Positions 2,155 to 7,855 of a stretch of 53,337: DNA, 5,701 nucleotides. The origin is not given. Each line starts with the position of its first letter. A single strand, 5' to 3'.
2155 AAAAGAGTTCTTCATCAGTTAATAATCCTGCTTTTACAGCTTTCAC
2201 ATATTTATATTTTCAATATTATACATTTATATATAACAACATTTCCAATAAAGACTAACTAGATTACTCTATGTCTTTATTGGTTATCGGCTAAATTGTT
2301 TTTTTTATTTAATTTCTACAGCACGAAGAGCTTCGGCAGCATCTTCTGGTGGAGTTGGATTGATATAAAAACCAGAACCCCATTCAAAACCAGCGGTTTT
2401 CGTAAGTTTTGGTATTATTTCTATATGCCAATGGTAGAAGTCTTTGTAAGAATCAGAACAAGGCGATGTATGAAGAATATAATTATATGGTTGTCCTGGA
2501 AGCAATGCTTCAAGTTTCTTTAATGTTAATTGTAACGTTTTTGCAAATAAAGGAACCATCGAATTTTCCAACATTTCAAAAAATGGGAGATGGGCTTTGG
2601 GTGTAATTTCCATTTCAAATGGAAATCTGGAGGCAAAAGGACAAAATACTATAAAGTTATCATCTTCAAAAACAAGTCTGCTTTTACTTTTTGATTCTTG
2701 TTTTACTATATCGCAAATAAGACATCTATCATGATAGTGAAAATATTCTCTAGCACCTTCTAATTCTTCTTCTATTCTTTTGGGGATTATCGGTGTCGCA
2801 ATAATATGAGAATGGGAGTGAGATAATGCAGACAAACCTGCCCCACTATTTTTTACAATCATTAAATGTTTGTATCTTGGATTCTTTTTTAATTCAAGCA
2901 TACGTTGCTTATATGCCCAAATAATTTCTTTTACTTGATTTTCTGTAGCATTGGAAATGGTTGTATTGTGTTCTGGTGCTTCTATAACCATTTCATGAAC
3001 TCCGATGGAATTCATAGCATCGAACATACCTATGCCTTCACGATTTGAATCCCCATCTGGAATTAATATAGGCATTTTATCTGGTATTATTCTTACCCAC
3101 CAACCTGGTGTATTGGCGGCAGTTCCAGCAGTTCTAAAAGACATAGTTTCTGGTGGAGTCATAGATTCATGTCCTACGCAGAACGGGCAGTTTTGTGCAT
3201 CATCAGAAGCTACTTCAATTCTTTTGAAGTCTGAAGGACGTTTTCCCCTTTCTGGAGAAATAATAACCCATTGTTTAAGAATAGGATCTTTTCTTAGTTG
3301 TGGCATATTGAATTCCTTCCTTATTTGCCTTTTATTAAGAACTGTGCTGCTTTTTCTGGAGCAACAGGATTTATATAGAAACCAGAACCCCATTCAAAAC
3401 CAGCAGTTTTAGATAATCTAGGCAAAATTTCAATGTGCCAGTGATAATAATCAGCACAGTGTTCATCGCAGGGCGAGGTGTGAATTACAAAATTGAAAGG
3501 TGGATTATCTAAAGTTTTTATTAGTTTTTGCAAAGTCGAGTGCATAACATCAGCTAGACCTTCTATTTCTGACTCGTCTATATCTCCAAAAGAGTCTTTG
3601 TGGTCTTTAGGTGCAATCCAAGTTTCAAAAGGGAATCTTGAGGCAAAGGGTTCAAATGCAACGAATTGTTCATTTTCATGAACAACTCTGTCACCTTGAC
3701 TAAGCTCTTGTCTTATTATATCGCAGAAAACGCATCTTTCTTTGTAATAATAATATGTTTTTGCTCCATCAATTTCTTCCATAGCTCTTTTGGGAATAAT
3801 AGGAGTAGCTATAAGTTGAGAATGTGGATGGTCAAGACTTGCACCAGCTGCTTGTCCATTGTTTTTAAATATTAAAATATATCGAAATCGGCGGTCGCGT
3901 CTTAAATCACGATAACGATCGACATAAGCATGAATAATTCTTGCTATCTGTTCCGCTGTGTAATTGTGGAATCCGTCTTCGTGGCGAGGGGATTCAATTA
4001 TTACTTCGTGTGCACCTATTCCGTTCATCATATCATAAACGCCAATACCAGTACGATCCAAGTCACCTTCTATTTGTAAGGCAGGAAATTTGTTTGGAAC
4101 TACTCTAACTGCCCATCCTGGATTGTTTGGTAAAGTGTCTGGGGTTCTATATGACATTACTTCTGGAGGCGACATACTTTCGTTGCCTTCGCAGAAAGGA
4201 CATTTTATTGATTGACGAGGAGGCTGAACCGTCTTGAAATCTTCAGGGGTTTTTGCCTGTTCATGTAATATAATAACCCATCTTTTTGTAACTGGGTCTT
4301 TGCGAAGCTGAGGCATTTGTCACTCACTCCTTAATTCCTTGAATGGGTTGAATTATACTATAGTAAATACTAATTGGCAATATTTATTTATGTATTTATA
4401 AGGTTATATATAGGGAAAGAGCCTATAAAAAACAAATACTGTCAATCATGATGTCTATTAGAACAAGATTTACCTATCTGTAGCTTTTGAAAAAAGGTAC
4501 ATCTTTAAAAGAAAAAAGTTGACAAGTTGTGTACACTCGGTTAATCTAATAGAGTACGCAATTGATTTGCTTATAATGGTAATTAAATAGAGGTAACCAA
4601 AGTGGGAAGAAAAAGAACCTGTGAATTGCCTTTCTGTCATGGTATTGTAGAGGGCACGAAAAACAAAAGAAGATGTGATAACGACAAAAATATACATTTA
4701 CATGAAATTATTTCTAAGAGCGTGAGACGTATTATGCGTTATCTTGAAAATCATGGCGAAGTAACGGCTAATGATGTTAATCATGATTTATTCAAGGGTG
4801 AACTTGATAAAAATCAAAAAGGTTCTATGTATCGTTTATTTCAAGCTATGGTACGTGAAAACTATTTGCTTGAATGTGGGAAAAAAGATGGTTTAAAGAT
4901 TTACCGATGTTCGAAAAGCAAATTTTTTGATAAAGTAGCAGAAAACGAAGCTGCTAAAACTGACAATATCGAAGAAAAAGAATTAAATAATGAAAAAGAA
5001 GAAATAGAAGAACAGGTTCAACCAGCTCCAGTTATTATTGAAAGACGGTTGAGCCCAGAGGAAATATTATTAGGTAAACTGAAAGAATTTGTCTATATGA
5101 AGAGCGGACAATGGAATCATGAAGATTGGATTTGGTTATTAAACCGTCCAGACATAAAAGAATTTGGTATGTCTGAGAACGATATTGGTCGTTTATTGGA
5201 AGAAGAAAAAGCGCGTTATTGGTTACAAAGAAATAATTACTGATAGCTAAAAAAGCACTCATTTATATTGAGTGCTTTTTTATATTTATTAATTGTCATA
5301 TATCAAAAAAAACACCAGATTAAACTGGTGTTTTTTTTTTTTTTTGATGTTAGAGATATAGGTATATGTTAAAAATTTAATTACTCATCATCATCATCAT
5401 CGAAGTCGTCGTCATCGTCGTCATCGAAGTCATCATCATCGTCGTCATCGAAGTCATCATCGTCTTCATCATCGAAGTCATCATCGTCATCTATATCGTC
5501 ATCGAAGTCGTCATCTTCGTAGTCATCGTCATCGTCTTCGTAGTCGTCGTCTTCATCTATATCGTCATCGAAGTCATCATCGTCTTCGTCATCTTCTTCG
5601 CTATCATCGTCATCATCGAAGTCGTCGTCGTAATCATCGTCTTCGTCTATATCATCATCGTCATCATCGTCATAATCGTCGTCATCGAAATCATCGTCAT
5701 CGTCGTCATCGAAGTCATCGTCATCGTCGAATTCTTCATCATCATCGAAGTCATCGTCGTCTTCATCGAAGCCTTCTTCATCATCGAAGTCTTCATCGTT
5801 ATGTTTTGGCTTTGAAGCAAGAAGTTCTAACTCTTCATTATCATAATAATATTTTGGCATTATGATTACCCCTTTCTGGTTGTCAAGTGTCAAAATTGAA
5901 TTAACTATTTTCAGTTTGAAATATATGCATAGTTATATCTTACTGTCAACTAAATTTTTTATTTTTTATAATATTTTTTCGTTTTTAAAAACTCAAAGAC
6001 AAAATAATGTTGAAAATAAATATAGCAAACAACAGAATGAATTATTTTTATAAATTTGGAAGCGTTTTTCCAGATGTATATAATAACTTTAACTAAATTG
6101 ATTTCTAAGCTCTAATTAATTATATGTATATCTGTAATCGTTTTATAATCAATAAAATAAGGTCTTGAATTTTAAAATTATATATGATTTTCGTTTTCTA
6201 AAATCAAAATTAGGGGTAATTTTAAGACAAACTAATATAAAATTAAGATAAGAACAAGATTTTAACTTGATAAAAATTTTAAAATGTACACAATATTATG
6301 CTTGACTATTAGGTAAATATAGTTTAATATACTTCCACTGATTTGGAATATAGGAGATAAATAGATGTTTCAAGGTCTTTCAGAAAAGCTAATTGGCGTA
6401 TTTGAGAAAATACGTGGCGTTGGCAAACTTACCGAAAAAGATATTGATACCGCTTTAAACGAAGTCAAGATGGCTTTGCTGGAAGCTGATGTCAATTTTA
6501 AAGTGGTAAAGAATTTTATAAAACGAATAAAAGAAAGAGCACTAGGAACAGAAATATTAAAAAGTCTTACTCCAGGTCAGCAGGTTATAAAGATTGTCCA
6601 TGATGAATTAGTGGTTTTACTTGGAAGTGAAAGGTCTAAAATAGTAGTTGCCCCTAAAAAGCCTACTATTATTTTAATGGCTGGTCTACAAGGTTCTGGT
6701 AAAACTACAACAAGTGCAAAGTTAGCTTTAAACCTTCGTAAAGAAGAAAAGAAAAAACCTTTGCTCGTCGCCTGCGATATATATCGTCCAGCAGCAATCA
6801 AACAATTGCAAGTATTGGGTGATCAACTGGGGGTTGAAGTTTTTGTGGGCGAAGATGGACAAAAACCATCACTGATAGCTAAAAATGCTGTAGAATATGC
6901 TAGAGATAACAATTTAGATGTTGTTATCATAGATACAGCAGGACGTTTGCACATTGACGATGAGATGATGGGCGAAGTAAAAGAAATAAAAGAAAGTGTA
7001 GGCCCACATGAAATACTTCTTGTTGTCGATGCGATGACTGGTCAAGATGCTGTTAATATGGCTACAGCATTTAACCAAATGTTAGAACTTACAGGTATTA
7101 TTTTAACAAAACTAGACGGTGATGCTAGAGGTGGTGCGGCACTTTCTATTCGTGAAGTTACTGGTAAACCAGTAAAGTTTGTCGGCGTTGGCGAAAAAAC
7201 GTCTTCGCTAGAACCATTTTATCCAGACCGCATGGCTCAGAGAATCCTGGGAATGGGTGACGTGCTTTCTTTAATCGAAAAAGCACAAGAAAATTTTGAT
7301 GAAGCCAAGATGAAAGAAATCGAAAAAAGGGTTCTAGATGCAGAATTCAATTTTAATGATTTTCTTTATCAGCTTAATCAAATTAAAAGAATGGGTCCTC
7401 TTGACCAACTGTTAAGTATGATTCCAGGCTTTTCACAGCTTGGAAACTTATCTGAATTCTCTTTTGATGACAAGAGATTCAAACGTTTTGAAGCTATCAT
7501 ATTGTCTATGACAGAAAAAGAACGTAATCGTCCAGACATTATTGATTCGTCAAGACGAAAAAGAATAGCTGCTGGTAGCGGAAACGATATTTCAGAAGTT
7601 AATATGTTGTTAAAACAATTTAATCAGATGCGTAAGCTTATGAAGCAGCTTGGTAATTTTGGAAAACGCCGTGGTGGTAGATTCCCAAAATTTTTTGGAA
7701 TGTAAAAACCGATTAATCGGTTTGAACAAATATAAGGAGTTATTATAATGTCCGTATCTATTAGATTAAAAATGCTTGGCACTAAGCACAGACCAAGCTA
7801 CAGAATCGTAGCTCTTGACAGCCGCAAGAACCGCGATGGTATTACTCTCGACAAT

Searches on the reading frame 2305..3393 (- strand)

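Call 24: search_protein_families(library=pfam, proteins=[window:2305-3393:-], max_evalue=0.00001)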
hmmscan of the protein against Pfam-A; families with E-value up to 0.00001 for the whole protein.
window:2305-3393:- (362 aa): 2 families
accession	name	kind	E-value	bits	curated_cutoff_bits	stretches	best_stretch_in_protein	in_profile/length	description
PF01087.27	GalP_UDP_transf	-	1.2e-11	45.8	22.1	1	29-204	10-184/184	Galactose-1-phosphate uridyl transferase, N-terminal domain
PF02744.22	GalP_UDP_tr_C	-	1.5e-08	35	29.2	1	214-332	5-123/165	Galactose-1-phosphate uridyl transferase, C-terminal domain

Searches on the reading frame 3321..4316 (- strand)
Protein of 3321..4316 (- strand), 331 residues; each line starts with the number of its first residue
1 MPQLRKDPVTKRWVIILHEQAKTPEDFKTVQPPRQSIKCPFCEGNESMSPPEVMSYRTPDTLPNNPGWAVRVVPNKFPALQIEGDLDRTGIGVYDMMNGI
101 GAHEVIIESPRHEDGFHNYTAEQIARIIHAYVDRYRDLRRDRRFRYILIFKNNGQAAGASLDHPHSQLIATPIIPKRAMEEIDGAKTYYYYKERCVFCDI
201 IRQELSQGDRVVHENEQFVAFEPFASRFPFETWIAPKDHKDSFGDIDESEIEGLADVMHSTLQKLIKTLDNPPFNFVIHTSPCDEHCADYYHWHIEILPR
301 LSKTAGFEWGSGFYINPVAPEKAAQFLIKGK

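Call 60: search_protein_families(library=pfam, proteins=[window:3321-4316:-], max_evalue=0.00001)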
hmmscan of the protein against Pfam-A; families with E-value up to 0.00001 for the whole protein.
window:3321-4316:- (331 aa): 5 families
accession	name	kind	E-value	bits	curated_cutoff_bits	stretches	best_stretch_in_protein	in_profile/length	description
PF16268.10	DUF4921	-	3.2e-18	66.3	28.5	1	120-325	196-391/425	Domain of unknown function (DUF4921)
PF01087.27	GalP_UDP_transf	-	1.7e-16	61.6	22.1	1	3-175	13-184/184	Galactose-1-phosphate uridyl transferase, N-terminal domain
PF16285.10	DUF4931_N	-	5.5e-14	52.8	24.1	1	103-170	53-120/124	Domain of unknown function (DUF4931) N-terminal domain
PF02744.22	GalP_UDP_tr_C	-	5.6e-10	39.6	29.2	1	185-297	5-119/165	Galactose-1-phosphate uridyl transferase, C-terminal domain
PF11969.13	DcpS_C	-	7e-06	26.9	24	0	194-297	1-99/114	Scavenger mRNA decapping enzyme C-term binding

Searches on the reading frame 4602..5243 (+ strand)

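Call 60: search_protein_families(library=pfam, proteins=[window:4602-5243:+], max_evalue=0.00001)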
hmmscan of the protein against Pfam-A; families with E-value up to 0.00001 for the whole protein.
window:4602-5243:+ (213 aa): 1 family
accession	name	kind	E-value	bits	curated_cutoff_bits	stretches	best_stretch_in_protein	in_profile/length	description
PF01475.25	FUR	-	2.2e-06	28.3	23.1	1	39-138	8-108/121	Ferric uptake regulator family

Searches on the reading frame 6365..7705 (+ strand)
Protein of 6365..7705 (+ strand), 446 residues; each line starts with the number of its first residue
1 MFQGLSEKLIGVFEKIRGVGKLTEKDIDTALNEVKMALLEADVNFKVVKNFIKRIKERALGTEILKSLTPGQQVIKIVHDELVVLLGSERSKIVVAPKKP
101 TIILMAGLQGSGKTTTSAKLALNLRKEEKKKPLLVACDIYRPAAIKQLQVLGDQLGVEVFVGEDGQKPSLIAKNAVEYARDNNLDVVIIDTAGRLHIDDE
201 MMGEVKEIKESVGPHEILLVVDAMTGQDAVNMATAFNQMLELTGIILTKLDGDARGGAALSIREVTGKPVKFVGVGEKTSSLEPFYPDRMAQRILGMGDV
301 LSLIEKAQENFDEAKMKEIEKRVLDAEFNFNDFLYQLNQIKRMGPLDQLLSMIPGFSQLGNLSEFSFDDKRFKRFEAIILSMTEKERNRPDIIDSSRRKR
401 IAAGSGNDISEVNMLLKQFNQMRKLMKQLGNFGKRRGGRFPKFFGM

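Call 24: search_protein_families(library=pfam, proteins=[window:6365-7705:+], max_evalue=0.00001)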
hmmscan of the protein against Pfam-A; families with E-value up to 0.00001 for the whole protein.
window:6365-7705:+ (446 aa): 5 families
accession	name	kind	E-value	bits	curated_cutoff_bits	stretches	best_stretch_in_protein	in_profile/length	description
PF00448.28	SRP54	-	4.5e-76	255.3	22.7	1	100-296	1-196/196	SRP54-type protein, GTPase domain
PF02978.25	SRP_SPB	-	2.1e-35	121.4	27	1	327-426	1-91/91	Signal peptide binding domain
PF02881.24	SRP54_N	-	8.8e-23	80.8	22.4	1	5-82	1-75/75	SRP54-type protein, helical bundle domain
PF06414.18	Zeta_toxin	-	6.4e-07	29.5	22.3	1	91-188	8-100/199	Zeta toxin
PF01656.29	CbiA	-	9.1e-06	26.1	25.4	0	107-256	6-89/125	CobQ/CobB/MinD/ParA nucleotide binding domain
